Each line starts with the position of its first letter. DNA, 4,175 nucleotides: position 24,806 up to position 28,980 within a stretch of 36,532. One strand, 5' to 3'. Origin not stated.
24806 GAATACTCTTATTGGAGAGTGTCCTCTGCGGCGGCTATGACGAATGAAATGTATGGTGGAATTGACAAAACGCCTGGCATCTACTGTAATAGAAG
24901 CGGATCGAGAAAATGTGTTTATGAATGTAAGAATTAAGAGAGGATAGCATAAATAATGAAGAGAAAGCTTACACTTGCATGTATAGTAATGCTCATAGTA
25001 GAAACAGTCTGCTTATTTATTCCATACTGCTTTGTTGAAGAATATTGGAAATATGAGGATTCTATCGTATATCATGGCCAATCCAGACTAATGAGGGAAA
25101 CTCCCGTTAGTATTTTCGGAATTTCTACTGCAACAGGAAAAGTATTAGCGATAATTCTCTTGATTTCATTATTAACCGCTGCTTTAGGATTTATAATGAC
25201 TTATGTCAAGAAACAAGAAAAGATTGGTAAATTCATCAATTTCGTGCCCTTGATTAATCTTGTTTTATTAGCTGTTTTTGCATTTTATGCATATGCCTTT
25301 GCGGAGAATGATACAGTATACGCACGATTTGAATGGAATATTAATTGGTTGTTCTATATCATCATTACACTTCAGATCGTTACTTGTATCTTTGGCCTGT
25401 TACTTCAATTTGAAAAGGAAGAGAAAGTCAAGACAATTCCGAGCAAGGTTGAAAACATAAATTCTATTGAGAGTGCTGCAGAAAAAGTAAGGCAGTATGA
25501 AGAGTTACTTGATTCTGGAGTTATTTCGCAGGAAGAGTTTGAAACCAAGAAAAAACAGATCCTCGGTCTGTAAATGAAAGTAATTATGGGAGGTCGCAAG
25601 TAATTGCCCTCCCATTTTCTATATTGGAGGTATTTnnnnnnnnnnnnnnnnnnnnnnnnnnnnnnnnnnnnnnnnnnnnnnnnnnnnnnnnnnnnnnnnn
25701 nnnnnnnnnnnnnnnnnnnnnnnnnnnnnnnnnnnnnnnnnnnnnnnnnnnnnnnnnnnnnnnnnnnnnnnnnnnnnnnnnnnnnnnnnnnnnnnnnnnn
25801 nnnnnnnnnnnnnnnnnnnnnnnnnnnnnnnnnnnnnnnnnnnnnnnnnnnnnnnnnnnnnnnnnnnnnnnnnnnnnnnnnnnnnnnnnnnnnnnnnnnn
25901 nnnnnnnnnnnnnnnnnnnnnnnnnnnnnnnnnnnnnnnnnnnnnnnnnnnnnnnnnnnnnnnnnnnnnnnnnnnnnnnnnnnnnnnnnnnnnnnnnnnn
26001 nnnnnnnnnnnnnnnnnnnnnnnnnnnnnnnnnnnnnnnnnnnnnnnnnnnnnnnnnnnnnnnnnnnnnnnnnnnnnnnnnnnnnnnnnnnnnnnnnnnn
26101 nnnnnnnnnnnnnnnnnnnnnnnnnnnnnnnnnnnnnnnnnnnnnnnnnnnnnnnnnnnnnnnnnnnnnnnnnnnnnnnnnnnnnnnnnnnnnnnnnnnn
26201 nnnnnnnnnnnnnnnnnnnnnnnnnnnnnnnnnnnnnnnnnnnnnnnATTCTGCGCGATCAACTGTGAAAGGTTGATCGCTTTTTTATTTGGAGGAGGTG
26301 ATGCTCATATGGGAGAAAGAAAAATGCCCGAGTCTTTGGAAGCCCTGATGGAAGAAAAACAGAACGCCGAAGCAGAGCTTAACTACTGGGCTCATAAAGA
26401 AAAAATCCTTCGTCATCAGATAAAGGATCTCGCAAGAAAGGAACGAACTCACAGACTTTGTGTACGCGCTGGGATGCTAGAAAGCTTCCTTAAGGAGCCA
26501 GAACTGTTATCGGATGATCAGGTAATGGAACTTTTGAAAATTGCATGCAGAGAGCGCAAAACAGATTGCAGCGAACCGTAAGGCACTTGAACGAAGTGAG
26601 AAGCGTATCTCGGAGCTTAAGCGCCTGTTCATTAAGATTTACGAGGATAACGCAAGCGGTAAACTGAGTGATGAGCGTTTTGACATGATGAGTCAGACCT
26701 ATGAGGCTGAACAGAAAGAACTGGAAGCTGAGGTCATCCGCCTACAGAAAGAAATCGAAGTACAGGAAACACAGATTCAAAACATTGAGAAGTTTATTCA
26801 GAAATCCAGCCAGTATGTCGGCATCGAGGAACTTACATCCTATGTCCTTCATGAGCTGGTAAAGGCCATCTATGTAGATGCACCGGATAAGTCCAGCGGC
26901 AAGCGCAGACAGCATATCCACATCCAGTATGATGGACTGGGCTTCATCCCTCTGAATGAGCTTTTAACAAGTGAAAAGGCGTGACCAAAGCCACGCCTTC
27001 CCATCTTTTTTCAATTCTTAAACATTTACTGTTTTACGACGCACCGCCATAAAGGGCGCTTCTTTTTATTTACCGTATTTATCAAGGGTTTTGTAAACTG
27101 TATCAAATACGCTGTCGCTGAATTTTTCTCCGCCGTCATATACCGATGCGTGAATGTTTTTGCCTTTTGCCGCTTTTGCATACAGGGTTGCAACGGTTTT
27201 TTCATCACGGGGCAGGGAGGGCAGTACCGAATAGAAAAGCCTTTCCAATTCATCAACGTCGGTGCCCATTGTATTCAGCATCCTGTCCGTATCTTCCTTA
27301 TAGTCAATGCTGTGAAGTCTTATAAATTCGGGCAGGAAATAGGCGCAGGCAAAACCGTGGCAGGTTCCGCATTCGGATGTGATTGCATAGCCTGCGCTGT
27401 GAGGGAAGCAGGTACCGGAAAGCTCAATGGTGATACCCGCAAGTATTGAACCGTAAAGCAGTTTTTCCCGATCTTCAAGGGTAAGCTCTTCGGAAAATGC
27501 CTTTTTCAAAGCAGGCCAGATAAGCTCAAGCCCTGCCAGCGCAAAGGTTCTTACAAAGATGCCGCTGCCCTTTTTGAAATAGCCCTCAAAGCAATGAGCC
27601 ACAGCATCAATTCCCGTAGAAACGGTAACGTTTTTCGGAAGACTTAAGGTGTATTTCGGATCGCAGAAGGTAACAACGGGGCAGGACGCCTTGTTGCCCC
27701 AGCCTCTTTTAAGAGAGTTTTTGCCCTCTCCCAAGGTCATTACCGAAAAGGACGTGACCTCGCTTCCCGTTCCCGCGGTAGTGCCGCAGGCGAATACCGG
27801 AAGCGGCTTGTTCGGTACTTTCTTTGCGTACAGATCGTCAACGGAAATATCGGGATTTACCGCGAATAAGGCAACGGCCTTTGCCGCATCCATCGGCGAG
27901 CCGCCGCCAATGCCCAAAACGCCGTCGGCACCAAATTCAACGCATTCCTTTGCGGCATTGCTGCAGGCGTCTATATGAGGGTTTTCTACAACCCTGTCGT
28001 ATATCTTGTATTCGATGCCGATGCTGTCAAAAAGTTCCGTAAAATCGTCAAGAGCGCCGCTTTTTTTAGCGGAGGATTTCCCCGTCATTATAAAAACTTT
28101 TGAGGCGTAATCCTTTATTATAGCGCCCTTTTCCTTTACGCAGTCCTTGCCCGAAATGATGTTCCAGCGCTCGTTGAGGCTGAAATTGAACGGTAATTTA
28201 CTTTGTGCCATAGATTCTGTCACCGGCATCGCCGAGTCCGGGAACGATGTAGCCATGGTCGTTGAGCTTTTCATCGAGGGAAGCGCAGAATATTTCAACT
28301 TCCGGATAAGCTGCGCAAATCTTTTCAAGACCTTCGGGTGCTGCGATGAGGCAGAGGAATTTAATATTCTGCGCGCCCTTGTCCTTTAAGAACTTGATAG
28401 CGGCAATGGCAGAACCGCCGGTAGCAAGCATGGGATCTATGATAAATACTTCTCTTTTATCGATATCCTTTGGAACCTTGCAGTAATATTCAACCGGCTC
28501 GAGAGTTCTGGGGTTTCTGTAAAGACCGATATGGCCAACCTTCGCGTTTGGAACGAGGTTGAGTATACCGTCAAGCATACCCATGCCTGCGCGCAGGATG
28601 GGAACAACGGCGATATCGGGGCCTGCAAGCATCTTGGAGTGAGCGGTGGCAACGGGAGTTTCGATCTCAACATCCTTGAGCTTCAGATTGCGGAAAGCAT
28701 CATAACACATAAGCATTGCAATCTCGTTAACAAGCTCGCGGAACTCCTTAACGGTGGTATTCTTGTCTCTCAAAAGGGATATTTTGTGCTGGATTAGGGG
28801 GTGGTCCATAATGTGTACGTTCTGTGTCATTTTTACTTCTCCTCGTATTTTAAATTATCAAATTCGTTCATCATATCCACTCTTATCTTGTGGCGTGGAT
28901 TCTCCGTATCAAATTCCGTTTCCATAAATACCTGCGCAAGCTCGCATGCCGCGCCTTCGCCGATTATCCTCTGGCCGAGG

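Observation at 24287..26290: Three-gene SHOCT / SHOCT / HEPN-like operon: candidate undescribed membrane-linked defence or toxin module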

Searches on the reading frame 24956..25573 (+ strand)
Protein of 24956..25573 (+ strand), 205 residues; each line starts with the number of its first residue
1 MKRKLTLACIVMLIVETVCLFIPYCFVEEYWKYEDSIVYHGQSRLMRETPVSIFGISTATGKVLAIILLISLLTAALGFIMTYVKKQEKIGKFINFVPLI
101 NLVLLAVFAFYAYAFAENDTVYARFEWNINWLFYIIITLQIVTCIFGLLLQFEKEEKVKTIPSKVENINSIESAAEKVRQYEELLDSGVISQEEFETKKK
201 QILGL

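Call 4: search_protein_families(library=pfam, proteins=[window:24956-25573:+], max_evalue=1)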
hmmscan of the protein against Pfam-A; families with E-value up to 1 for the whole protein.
window:24956-25573:+ (205 aa): 4 families
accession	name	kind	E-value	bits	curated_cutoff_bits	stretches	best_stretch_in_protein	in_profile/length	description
PF09851.14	SHOCT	-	2.4e-09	37.1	27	1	177-203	2-28/28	Short C-terminal domain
PF05120.17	GvpG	-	0.09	13.4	30.6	1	176-203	35-62/67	Gas vesicle protein G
PF13179.11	DUF4006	-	0.25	11.7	22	1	51-81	5-34/64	Family of unknown function (DUF4006)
PF13346.12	ABC2_membrane_5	-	0.28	11.2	25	1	61-146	116-194/205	ABC-2 family transporter protein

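Call 5: search_protein_families(library=padloc, proteins=[window:24956-25573:+], max_evalue=1)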
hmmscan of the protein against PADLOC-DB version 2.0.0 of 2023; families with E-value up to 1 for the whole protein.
window:24956-25573:+ (205 aa): 0 families

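Call 6: search_protein_families(library=ncbifam, proteins=[window:24956-25573:+], max_evalue=1)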
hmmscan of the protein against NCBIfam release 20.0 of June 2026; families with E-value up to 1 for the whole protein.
window:24956-25573:+ (205 aa): 5 families
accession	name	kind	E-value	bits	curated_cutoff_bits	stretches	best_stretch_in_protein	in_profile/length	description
NF045937.1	MSC_0624_12TM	equivalog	6.9e-05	21.6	70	1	63-160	213-312/445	MSC_0624 family F1-like ATPase-associated membrane protein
TIGR03025.1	EPS_sugtrans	subfamily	0.02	14.1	295.55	1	62-156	29-121/445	exopolysaccharide biosynthesis polyprenyl glycosylphosphotransferase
TIGR04402.2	mob_CxxC_CxxC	subfamily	0.063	13.5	70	1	75-187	10-112/180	mobilome CxxCx(11)CxxC protein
TIGR00998.1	8a0101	subfamily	0.07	12.1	390.8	1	155-201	107-154/334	EmrA/EmrK family multidrug efflux transporter periplasmic adaptor subunit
NF010723.1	PRK14125.1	equivalog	0.18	11.7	60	1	133-190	6-62/87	cell division suppressor protein YneA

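Call 26: find_homologous_proteins(query=window:24956-25573:+)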
Query window:24956-25573:+ (205 aa): 42 proteins with E <= 0.001 among 398 candidates.
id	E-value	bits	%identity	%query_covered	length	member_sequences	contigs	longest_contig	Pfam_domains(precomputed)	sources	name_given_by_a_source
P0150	3.0e-126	437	100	100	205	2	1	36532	PF09851.15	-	-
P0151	4.9e-59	217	50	100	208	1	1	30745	PF09851.15,PF12698.14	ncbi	-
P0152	1.5e-51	193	47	100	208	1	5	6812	PF09851.15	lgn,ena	-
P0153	1.6e-49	186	46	100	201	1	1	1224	PF09851.15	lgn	-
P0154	1.0e-46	177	43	100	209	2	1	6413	PF09851.15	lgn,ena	-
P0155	4.2e-41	159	41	100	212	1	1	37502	PF09851.15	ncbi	-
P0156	3.3e-40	156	40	90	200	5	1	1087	PF09851.15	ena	-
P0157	6.2e-40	155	38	100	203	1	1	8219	PF09851.15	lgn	-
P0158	3.2e-39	153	40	100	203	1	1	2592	PF09851.15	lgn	-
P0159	2.3e-38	150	39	100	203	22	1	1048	PF09851.15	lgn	-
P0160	7.1e-38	148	40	100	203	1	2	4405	PF09851.15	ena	-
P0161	7.9e-38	148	38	100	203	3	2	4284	PF09851.15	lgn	-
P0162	1.2e-37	148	37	100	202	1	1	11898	PF09851.15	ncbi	-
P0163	1.8e-37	147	38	100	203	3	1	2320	PF09851.15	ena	-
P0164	4.2e-26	110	46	62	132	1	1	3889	PF09851.15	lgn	-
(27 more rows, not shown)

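Call 29: find_encoding_contigs(protein=P0151, flank=6000, max_places=2)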
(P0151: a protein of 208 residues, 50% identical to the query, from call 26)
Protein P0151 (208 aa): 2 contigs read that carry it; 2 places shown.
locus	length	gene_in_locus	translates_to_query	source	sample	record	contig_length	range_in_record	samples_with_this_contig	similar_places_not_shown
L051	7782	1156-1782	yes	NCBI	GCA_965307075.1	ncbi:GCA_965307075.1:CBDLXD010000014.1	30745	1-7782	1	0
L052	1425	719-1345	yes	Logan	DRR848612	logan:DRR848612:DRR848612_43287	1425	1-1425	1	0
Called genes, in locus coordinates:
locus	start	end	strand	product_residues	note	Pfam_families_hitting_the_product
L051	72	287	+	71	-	-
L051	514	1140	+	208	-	PF09851:SHOCT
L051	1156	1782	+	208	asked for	PF12698:ABC2_membrane_3 (weak), PF09851:SHOCT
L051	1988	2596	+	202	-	PF00239:Resolvase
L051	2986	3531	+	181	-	PF02525:Flavodoxin_2, PF03358:FMN_red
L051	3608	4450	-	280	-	PF00561:Abhydrolase_1, PF12146:Hydrolase_4, PF12697:Abhydrolase_6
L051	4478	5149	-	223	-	PF04140:ICMT, PF04191:PEMT, PF01222:ERG4_ERG24 (weak)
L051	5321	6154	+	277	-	PF02535:Zip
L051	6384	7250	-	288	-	PF04055:Radical_SAM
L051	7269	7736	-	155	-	PF18899:DUF5655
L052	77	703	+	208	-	PF09851:SHOCT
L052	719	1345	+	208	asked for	PF12698:ABC2_membrane_3 (weak), PF09851:SHOCT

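Call 30: find_encoding_contigs(protein=P0155, flank=6000, max_places=2)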
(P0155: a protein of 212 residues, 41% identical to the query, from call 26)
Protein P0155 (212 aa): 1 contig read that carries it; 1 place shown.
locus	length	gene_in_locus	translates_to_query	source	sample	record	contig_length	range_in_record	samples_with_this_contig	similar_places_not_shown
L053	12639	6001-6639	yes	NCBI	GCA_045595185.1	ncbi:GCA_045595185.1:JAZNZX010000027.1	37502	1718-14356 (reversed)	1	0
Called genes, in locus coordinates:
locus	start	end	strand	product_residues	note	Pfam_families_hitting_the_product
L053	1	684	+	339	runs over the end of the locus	PF02540:NAD_synthase (weak), PF03054:tRNA_Me_trans, PF24167:DUF7411 (weak), PF20259:tRNA_Me_trans_M, PF20258:tRNA_Me_trans_C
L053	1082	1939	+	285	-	PF02219:MTHFR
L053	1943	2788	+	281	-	PF18937:DUF5685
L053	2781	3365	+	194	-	PF00226:DnaJ (weak), PF14559:TPR_19 (faint)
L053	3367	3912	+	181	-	-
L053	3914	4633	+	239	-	PF20582:UPF0758_N, PF04002:RadC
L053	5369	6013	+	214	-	PF09851:SHOCT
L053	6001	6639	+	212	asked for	PF09851:SHOCT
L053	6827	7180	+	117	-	PF03862:SpoVAC_SpoVAEB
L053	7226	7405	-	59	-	-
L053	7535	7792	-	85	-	PF01649:Ribosomal_S20p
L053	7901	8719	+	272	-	PF03418:Peptidase_A25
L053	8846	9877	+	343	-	PF07454:SpoIIP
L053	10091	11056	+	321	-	PF01966:HD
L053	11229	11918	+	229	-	PF00072:Response_reg, PF00486:Trans_reg_C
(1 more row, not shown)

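Call 42: search_protein_families(library=phrogs, proteins=[window:24956-25573:+], max_evalue=0.1)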
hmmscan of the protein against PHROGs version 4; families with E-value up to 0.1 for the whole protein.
window:24956-25573:+ (205 aa): 7 families
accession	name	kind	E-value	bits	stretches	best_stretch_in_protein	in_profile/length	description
phrog_888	-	unknown function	1.2e-12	49.2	1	165-205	231-271/271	-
phrog_2700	-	unknown function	4.5e-09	37.2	1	153-205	281-331/331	-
phrog_20665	-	unknown function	0.00068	20.1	1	164-205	265-306/306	-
phrog_19084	-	unknown function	0.0042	17.3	1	169-203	272-306/307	-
phrog_33222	-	unknown function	0.013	16.5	1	172-205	225-258/258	-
phrog_31121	-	unknown function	0.03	15.8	1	171-194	10-33/89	-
phrog_2342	-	unknown function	0.099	13.4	0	62-177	47-161/274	-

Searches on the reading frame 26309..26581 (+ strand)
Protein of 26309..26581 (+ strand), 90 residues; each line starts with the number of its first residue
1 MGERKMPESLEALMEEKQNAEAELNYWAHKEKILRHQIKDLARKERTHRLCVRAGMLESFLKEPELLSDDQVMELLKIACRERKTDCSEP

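Call 4: search_protein_families(library=pfam, proteins=[window:26309-26581:+], max_evalue=1)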
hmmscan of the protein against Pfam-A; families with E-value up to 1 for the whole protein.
window:26309-26581:+ (90 aa): 4 families
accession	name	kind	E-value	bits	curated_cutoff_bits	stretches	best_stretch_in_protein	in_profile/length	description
PF12958.12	DUF3847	-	8.8e-21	74.2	40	1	10-79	2-71/81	Protein of unknown function (DUF3847)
PF02090.21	SPAM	-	0.016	15.6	35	1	4-50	85-131/142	Salmonella surface presentation of antigen gene type M protein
PF15006.11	DUF4517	-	0.038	14.4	27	1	13-57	72-118/151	Domain of unknown function (DUF4517)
PF21843.2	DUF6902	-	0.083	12.2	27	1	10-58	93-139/351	Domain of unknown function (DUF6902)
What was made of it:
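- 26309..26581 (+): DUF3847 gene; its 3' end is altered by a deletion joint near 26546. PF12958, E 9e-21 (call 4).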

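Call 6: search_protein_families(library=ncbifam, proteins=[window:26309-26581:+], max_evalue=1)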
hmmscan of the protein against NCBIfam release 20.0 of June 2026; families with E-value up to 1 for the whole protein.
window:26309-26581:+ (90 aa): 0 families

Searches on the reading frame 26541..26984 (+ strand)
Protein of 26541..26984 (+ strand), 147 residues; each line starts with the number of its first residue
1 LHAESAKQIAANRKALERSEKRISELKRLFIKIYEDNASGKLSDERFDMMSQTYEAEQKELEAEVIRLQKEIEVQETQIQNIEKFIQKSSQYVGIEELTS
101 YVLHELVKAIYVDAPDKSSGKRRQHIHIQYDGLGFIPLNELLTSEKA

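Call 4: search_protein_families(library=pfam, proteins=[window:26541-26984:+], max_evalue=1)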
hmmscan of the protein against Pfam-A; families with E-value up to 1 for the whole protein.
window:26541-26984:+ (147 aa): 16 families
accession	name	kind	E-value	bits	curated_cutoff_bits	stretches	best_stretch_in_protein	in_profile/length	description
PF14287.11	DUF4368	-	6.7e-19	68.3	25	1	71-136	1-66/67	Domain of unknown function (DUF4368)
PF12329.13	TMF_DNA_bd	-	0.0048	17.3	35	1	56-86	40-70/74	TATA element modulatory factor 1 DNA binding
PF04859.17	DUF641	-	0.021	15.6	27.6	1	21-90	51-118/127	Plant protein of unknown function (DUF641)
PF09726.14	Macoilin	-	0.023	13.8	32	1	7-95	467-556/671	Macoilin family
PF13863.11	DUF4200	-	0.032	15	29.7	1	6-92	26-109/119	Domain of unknown function (DUF4200)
PF08702.15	Fib_alpha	-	0.048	14.3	29.9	1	5-91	33-116/143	Fibrinogen alpha/beta chain family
PF25443.1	ANG-1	-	0.053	14.1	28.5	1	41-91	31-81/105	ANG-1-like domain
PF04998.22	RNA_pol_Rpb1_5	-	0.11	12.3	28.5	1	8-113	137-229/267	RNA polymerase Rpb1, domain 5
PF25764.1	KIF21A_4th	-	0.16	12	33.1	1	18-84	22-89/183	KIF21A-like domain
PF04102.17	SlyX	-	0.3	12.2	30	1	59-89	20-50/67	SlyX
PF04977.20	DivIC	-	0.39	11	28.9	1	58-97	19-59/80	Septum formation initiator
PF04201.20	TPD52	-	0.41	11.4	25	0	55-99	3-47/108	Tumour protein D52 family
PF16888.10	YwqH-like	-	0.51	11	33.7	0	35-93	61-118/123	YwqH-like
PF06657.18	Cep57_MT_bd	-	0.64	11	31.3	1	45-83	37-75/77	Centrosome microtubule-binding domain of Cep57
PF03961.19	FapA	-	0.73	9.8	31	1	7-89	156-229/272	Flagellar Assembly Protein A beta solenoid domain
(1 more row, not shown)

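Call 6: search_protein_families(library=ncbifam, proteins=[window:26541-26984:+], max_evalue=1)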
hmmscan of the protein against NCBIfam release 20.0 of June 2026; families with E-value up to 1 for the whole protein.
window:26541-26984:+ (147 aa): 5 families
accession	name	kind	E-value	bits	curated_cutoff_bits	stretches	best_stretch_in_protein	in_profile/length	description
NF040882.1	cfpA_ASD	equivalog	0.0059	15.5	500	1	26-133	361-469/605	cytoplasmic filament protein CfpA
NF010759.0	PRK14162.1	equivalog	0.048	13.3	176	1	49-133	46-129/194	nucleotide exchange factor GrpE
TIGR01843.1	type_I_hlyD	subfamily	0.073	12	208.65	1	11-90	98-177/422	HlyD family type I secretion periplasmic adaptor subunit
NF052612.1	sll0565_fam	equivalog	0.13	12.7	50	1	13-79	4-71/106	sll0565 family protein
NF033930.1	pneumo_PspA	exception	0.46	9.1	850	1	6-92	156-235/659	pneumococcal surface protein A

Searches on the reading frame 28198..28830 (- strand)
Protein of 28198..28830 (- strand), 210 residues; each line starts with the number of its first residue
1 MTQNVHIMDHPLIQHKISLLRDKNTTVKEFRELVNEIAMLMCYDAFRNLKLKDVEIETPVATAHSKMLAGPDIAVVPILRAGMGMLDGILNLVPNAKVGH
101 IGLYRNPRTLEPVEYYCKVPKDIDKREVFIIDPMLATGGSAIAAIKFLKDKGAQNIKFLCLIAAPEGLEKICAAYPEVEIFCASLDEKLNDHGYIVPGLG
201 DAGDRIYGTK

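Call 66: find_related_loci(query=window:28198-28830:-, collection=genome_contigs, flank=3000)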
Query window:28198-28830:- (210 aa) in genome_contigs; peptide patterns used: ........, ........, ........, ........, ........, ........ (x = any residue, [..] = any of these).
599 stretches matched a pattern (row limit reached: there are more); 596 encode a relative of the query (tblastn E <= 1e-3); the best 80 are kept; 80 distinct loci.
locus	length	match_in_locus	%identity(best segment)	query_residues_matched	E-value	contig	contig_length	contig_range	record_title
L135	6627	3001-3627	69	2-210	2e-103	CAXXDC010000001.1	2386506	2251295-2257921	MAG: Clostridia bacterium isolate 80130c35-1b44-45cf-b5f4-dec04e696a57 genome assembly, contig: contig_1, whole genome s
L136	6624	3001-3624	71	3-210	4e-102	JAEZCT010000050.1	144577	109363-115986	MAG: Bacillota bacterium isolate OH_CBrB_262 k127_2761686, whole genome shotgun sequence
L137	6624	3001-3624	70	3-210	6e-102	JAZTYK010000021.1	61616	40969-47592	MAG: Oscillospiraceae bacterium isolate T1900045326_YK20190015.MAGScoT_cleanbin_000023 SGB_6454_k141_2390351, whole geno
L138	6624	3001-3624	70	3-210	1e-101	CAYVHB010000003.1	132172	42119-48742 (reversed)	MAG TPA_asm: uncultured Oscillospiraceae bacterium isolate SRP263991_co4_306 genome assembly, contig: NODE_55_length_132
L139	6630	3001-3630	66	1-210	1e-100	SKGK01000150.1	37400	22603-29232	MAG: Clostridia bacterium isolate CSBr16_142R1 CSBr16-448, whole genome shotgun sequence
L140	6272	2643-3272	70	1-210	1e-100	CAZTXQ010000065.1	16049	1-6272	MAG TPA_asm: uncultured Mageeibacillus sp. isolate SRP192927_co1_228 genome assembly, contig: NODE_7746_length_16049_cov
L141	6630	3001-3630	70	1-210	2e-100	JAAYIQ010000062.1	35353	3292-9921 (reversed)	MAG: Clostridiaceae bacterium isolate AS10tlH2TH_129 80973_AS10, whole genome shotgun sequence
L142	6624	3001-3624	67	3-210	3e-100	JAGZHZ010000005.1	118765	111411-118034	MAG: Clostridiales bacterium isolate L3_130_000G1_dasL3_130_000G1_metabat.metabat.2 L3_130_000G1_scaffold_171, whole gen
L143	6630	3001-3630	69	1-210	2e-100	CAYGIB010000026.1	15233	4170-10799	MAG TPA_asm: uncultured Oscillospiraceae bacterium isolate ERP113451_co2_60 genome assembly, contig: NODE_2672_length_15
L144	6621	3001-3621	69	4-210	3e-100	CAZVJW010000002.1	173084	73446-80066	MAG TPA_asm: uncultured Eubacteriales bacterium isolate SRP192927_co4_831 genome assembly, contig: NODE_40_length_173084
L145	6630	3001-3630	70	1-210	8e-100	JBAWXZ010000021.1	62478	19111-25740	MAG: Eubacteriales bacterium isolate ELA076 MAG076_21, whole genome shotgun sequence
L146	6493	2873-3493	68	4-210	8e-100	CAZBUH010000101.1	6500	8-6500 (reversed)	MAG TPA_asm: uncultured Oscillospiraceae bacterium isolate SRP222994_co1_345 genome assembly, contig: NODE_23958_length_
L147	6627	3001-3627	67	1-209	3e-99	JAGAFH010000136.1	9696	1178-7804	MAG: Clostridiales bacterium isolate RGIG8390 Water_buffalos_Rumen.Co__c5275314, whole genome shotgun sequence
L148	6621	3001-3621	69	4-210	2e-99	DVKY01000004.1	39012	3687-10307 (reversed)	MAG TPA_asm: Candidatus Fimivicinus intestinavium isolate 2526 ChiHile24__C9634_L39012_SRR6323426, whole genome shotgun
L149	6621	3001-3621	69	4-210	2e-99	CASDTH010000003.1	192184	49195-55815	uncultured bacterium isolate SI.B49.metabat-bins.94 genome assembly, contig: SI.B49.metabat-bins.94.fa_k141_41113, whole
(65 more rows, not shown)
